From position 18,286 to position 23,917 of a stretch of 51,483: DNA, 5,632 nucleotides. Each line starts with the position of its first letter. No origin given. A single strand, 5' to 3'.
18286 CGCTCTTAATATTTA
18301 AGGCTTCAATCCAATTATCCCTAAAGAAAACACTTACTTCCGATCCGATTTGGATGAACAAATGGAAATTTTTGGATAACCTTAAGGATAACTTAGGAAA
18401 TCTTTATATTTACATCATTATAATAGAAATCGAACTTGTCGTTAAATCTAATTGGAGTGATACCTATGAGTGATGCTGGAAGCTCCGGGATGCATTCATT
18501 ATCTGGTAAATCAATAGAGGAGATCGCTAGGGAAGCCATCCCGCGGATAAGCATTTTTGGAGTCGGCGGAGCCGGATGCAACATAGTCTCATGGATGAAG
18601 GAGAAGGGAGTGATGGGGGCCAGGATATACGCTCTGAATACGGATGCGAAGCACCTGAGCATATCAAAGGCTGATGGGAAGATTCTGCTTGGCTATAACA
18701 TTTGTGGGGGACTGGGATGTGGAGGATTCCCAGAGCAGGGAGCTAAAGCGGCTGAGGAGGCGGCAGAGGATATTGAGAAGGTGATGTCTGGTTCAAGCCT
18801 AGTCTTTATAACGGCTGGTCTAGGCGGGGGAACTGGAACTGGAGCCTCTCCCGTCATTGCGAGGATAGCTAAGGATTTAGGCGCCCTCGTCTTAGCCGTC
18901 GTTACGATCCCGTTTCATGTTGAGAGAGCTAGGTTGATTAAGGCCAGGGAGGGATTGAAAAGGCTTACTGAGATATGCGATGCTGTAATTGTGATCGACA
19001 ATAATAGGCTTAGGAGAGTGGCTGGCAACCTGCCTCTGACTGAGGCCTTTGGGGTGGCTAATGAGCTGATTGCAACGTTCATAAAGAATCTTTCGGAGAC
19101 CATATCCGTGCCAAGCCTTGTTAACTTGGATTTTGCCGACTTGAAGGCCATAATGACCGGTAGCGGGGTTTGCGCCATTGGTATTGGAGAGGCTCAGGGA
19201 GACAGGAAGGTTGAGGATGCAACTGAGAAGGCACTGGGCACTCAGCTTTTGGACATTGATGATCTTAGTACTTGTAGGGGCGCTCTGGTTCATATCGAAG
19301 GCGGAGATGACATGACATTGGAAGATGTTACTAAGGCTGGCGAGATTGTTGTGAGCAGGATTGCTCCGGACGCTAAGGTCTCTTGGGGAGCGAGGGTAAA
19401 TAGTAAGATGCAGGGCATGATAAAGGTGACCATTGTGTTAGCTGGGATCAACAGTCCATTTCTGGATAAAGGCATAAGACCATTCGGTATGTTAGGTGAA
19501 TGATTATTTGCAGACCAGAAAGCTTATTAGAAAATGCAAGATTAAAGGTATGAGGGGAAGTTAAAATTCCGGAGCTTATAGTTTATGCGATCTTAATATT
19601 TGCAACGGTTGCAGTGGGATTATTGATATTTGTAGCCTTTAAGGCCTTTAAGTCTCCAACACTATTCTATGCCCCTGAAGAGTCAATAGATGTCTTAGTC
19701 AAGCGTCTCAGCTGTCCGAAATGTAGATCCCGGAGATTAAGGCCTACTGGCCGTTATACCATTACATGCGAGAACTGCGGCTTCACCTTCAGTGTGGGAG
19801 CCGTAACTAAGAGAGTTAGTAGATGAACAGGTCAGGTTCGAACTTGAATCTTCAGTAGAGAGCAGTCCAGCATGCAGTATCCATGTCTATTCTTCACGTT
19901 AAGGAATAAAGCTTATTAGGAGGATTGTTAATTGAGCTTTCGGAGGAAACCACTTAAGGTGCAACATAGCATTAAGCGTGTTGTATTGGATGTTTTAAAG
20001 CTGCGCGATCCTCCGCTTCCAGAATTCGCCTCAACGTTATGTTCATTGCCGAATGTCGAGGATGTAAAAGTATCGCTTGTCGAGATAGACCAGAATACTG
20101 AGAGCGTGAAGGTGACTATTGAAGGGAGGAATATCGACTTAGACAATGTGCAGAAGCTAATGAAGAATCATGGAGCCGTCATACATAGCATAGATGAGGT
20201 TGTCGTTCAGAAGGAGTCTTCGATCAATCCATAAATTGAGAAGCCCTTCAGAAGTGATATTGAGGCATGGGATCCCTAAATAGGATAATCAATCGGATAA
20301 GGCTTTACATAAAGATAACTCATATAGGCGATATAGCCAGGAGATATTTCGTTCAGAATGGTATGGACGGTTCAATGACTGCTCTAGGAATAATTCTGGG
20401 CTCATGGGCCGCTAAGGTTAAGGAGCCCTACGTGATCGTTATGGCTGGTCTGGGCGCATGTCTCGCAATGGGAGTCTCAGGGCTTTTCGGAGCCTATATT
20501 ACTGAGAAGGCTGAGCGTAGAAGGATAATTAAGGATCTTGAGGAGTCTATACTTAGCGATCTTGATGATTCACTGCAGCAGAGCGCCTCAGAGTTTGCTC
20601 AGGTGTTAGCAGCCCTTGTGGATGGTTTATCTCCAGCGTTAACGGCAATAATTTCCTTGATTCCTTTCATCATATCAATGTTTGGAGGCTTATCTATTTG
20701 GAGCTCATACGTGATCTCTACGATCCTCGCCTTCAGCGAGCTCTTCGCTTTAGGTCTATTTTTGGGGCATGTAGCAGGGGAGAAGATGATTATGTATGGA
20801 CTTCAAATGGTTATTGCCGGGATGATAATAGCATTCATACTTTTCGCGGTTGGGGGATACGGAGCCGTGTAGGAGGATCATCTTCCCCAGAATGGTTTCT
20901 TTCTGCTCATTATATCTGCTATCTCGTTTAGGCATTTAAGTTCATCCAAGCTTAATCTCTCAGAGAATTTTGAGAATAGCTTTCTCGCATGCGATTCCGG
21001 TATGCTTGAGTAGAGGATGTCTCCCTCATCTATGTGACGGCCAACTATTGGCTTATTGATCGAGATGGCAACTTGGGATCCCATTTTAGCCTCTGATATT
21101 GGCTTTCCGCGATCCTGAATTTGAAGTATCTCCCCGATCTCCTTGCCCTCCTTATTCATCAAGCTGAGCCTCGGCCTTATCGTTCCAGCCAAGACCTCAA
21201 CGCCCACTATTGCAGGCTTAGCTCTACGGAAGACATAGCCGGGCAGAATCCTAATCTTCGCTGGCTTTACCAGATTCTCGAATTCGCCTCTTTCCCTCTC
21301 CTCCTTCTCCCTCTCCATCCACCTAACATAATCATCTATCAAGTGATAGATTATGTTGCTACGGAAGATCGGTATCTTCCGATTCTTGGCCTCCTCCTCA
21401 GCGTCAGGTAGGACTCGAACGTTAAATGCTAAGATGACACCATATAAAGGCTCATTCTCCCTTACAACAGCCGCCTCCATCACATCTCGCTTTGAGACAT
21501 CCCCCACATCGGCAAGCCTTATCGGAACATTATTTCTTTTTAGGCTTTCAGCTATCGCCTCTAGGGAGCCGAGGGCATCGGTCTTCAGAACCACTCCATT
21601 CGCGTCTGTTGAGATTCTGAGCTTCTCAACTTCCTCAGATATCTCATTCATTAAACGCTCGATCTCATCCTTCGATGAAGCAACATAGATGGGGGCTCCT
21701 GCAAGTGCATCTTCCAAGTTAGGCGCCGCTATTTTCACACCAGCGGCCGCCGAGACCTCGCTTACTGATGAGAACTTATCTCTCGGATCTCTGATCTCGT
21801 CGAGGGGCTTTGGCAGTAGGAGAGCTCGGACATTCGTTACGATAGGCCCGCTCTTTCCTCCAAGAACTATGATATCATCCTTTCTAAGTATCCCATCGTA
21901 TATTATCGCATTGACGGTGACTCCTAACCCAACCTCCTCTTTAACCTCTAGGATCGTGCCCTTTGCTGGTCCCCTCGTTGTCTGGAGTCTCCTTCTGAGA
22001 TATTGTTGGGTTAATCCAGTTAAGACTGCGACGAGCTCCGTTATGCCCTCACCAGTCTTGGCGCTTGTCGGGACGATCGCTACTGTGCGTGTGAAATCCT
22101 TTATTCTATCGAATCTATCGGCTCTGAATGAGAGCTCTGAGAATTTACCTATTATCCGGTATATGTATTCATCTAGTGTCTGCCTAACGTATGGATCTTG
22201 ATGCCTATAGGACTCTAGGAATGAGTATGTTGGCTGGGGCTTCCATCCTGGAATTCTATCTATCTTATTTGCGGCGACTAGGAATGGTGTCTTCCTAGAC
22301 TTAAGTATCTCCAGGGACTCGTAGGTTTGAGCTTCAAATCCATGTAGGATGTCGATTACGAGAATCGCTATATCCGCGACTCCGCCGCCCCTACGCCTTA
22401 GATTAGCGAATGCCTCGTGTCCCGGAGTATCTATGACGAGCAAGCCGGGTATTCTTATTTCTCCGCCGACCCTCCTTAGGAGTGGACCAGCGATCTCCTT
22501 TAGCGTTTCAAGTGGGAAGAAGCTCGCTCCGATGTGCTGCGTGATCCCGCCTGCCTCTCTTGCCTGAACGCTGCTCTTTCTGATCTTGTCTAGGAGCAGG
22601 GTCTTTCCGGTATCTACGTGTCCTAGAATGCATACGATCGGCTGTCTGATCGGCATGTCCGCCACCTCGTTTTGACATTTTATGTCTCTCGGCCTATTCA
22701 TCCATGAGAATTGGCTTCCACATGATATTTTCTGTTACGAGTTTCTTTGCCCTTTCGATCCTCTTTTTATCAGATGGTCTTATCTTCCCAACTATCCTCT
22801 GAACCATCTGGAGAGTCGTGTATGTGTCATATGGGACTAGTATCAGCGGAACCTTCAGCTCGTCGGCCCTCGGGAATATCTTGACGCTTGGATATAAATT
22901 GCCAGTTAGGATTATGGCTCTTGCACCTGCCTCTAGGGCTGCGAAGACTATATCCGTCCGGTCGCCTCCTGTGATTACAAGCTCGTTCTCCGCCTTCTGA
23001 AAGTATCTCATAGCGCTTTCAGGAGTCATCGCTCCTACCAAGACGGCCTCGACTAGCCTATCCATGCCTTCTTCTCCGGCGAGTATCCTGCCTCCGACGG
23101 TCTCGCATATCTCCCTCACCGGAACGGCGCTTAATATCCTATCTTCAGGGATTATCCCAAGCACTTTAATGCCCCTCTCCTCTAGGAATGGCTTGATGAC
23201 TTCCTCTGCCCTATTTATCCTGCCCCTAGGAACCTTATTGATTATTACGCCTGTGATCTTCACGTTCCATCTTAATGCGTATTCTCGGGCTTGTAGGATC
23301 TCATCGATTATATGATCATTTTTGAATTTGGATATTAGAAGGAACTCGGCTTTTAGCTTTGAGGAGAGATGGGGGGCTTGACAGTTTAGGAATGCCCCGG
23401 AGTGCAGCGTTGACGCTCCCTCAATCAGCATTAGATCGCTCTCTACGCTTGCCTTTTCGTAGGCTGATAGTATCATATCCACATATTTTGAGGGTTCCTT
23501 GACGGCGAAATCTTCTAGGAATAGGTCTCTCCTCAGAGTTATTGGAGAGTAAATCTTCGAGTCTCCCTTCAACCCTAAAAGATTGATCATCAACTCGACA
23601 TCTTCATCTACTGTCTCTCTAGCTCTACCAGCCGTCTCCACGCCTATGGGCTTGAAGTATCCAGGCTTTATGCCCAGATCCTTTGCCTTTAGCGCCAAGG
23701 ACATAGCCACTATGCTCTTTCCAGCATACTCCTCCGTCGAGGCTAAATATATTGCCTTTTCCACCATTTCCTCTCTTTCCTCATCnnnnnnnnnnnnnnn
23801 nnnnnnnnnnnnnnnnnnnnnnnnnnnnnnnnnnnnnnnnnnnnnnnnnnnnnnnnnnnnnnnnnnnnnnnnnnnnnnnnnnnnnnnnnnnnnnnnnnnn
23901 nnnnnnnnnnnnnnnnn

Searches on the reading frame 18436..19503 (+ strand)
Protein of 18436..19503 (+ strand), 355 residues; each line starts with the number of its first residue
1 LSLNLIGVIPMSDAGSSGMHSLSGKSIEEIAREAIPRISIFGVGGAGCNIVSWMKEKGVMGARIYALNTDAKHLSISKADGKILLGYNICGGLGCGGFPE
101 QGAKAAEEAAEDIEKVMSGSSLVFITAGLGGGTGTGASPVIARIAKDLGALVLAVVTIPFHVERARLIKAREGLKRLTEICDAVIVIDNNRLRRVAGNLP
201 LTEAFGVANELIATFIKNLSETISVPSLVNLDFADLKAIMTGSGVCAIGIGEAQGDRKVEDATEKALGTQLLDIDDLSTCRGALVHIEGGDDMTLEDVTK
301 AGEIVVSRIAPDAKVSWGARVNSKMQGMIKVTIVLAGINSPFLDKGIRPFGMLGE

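Call 68: search_protein_families(library=pfam, proteins=[window:18436-19503:+], max_evalue=0.01)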
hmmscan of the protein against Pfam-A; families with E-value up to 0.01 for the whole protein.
window:18436-19503:+ (355 aa): 2 families
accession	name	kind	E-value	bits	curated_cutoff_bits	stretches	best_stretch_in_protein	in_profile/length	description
PF00091.31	Tubulin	-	5.7e-41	141.3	33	1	38-196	2-189/190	Tubulin/FtsZ family, GTPase domain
PF12327.13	FtsZ_C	-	2.5e-24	85.8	27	1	244-338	1-94/95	FtsZ family, C-terminal domain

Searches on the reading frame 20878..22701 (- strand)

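Call 30: search_protein_families(library=pfam, proteins=[window:20878-22701:-], max_evalue=0.001)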
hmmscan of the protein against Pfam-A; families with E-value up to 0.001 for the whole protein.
window:20878-22701:- (607 aa): 5 families
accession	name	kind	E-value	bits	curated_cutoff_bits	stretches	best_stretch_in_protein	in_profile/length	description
PF14578.12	GTP_EFTU_D4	-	5.8e-36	122.7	23.8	1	479-564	1-86/86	Elongation factor Tu domain 4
PF00009.33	GTP_EFTU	-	3e-29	102.4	26.5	1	22-231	5-186/188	Elongation factor Tu GTP binding domain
PF11987.13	IF-2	-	4.2e-22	78.7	27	1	347-458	12-116/117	Translation-initiation factor 2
PF03144.31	GTP_EFTU_D2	-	7.1e-08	33.2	30.3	1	260-338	1-72/73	Elongation factor Tu domain 2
PF01926.29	MMR_HSR1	-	2.2e-06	28.2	21.9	1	23-146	2-113/113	50S ribosome-binding GTPase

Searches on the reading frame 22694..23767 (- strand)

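Call 30: search_protein_families(library=pfam, proteins=[window:22694-23767:-], max_evalue=0.001)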
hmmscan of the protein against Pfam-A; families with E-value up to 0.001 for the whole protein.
window:22694-23767:- (357 aa): 3 families
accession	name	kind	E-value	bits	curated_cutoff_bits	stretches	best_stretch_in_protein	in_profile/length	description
PF07085.17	DRTGG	-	1.1e-31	109.1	25.2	1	219-324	1-104/105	DRTGG domain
PF13500.12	AAA_26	-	3.8e-23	82.8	27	1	4-213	1-195/198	AAA domain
PF01656.29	CbiA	-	7.1e-05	23.2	25.4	1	59-217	53-120/125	CobQ/CobB/MinD/ParA nucleotide binding domain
